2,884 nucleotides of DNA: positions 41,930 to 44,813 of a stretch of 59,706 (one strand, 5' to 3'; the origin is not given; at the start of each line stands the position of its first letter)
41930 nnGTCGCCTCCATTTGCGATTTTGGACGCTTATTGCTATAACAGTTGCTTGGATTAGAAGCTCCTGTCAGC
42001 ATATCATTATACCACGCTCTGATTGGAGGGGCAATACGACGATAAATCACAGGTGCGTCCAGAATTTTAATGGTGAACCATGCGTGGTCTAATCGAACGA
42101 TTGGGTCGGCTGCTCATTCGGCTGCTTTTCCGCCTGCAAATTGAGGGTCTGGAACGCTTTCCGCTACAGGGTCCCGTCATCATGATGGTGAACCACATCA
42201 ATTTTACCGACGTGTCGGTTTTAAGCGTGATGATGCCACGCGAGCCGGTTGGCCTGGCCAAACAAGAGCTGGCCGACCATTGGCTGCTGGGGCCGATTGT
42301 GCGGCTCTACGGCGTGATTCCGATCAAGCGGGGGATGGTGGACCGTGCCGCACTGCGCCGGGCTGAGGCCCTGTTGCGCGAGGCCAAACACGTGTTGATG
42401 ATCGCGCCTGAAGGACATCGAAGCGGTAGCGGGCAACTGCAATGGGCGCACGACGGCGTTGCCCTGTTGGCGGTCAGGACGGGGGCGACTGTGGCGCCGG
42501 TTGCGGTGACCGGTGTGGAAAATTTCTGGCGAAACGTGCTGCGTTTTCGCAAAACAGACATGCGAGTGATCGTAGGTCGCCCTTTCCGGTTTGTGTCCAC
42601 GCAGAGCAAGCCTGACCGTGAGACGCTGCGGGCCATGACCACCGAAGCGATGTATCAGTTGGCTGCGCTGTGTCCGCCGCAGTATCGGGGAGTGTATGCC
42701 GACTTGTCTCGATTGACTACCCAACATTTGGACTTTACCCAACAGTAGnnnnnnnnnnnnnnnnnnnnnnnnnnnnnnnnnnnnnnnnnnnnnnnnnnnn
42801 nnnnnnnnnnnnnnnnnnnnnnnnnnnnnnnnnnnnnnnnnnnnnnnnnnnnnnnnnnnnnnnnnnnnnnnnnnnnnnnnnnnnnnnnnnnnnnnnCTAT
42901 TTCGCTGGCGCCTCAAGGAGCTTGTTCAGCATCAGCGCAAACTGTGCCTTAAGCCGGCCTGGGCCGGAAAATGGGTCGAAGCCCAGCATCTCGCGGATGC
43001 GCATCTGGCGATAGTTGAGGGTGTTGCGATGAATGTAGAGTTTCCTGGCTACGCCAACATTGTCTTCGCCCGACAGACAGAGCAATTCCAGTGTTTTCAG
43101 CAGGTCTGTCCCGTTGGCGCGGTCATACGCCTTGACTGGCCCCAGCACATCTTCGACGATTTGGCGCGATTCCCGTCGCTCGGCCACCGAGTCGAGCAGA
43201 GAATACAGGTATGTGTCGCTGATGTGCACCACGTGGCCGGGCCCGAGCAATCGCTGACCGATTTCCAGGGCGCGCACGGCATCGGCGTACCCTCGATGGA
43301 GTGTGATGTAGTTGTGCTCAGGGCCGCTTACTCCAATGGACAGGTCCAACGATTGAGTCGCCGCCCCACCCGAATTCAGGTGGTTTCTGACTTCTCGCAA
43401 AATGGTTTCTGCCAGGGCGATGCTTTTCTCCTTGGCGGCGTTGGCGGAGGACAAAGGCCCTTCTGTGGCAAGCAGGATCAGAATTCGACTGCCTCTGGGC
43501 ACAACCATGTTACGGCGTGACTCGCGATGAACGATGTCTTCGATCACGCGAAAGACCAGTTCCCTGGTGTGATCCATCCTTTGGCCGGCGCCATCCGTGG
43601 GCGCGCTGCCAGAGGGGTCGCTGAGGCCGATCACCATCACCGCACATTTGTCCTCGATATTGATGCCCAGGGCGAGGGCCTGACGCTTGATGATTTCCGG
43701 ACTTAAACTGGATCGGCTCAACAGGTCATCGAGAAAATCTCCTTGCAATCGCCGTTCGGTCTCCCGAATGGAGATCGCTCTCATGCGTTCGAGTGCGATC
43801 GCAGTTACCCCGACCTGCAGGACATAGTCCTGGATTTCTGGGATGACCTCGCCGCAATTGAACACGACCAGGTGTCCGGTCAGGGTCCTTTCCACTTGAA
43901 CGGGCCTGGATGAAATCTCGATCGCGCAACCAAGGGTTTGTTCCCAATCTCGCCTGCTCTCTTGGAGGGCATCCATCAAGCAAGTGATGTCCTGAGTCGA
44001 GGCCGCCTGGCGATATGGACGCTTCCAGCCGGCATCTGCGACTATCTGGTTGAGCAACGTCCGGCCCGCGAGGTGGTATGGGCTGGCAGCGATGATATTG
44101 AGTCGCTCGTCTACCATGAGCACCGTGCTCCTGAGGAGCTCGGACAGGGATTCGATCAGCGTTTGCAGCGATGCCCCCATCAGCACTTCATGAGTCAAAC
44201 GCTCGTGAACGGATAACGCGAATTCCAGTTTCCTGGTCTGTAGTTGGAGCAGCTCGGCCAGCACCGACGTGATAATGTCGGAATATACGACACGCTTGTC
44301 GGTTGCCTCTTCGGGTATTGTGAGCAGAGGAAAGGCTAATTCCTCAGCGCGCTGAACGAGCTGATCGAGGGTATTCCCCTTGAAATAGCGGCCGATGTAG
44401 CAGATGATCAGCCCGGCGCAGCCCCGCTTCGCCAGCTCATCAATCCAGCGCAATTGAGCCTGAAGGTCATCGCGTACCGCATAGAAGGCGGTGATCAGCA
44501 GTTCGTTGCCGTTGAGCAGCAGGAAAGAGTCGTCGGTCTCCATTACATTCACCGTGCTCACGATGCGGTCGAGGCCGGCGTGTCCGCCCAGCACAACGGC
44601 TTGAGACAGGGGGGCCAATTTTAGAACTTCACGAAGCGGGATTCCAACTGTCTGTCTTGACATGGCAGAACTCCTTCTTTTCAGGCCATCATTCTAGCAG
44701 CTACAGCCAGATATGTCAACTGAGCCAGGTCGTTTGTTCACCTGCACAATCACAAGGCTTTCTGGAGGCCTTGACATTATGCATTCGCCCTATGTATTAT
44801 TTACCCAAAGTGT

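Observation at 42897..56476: Undescribed PucR-controlled catabolic system: DUF917 + M20 + nitroreductase + DUF6092 + Dpp-type ABC + two M29-fold enzymes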

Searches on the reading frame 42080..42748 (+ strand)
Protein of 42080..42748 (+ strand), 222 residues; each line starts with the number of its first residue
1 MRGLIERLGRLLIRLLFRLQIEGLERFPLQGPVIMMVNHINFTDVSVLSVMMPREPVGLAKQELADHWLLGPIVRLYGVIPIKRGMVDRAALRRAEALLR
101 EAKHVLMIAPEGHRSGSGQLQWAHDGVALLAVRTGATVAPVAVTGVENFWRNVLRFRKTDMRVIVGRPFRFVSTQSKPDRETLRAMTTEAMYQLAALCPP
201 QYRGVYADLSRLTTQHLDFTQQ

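Call 6: search_protein_families(library=pfam, proteins=[window:42080-42748:+], max_evalue=0.01)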
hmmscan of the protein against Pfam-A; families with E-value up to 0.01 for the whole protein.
window:42080-42748:+ (222 aa): 1 family
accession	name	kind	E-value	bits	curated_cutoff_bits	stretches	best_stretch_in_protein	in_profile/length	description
PF01553.26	Acyltransferase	-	6.3e-23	81.5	23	1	18-143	1-131/132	Acyltransferase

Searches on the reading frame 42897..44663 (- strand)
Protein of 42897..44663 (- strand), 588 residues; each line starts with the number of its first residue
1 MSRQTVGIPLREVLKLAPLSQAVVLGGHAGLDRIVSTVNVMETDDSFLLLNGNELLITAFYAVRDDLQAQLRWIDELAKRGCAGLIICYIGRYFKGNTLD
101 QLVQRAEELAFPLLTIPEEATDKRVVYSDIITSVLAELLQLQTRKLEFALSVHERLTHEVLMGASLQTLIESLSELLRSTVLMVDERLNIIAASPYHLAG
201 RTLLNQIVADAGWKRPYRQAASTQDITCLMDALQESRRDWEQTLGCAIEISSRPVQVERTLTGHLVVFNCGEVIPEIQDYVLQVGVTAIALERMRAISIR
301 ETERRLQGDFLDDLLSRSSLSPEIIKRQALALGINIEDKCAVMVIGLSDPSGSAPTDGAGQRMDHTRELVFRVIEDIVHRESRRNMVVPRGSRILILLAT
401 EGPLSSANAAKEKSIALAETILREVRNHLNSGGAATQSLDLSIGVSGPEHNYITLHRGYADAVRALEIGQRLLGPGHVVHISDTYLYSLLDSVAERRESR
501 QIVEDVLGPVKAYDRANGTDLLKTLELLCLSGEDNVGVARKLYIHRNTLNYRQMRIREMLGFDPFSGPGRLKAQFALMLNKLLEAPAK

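Call 3: search_protein_families(library=pfam, proteins=[window:42897-44663:-], max_evalue=0.01)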
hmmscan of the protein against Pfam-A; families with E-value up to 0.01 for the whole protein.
window:42897-44663:- (588 aa): 3 families
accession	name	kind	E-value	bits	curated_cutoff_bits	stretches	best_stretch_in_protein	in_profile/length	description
PF07905.16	PucR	-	3e-25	89.2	33.5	1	12-137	1-117/118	Purine catabolism regulatory protein-like family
PF17853.6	GGDEF_2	-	1.1e-14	55.1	24.5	1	321-468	4-116/116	GGDEF-like domain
PF13556.12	HTH_30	-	3.9e-13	49.4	27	1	521-578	1-58/59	PucR C-terminal helix-turn-helix domain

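Call 4: search_protein_families(library=ncbifam, proteins=[window:42897-44663:-], max_evalue=0.01)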
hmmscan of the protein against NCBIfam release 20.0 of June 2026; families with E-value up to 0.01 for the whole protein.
window:42897-44663:- (588 aa): 4 families
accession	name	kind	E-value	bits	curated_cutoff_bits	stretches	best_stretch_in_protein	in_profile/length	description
NF045769.1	TransActPmfR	equivalog_domain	1.2e-13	50.5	800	2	14-191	12-180/470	transcciptional activator PmfR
NF058503.1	SprTransRegAdeR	equivalog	3.7e-12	46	700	1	443-561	261-380/403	sporulation transcriptional activator AdeR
NF008550.0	PRK11477.1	equivalog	7e-10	38.3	612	1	276-579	100-381/385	CdaR family transcriptional regulator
NF050824.1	TransRegRv1453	equivalog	0.002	17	600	1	454-555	281-376/404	Rv1453 family transcriptional regulator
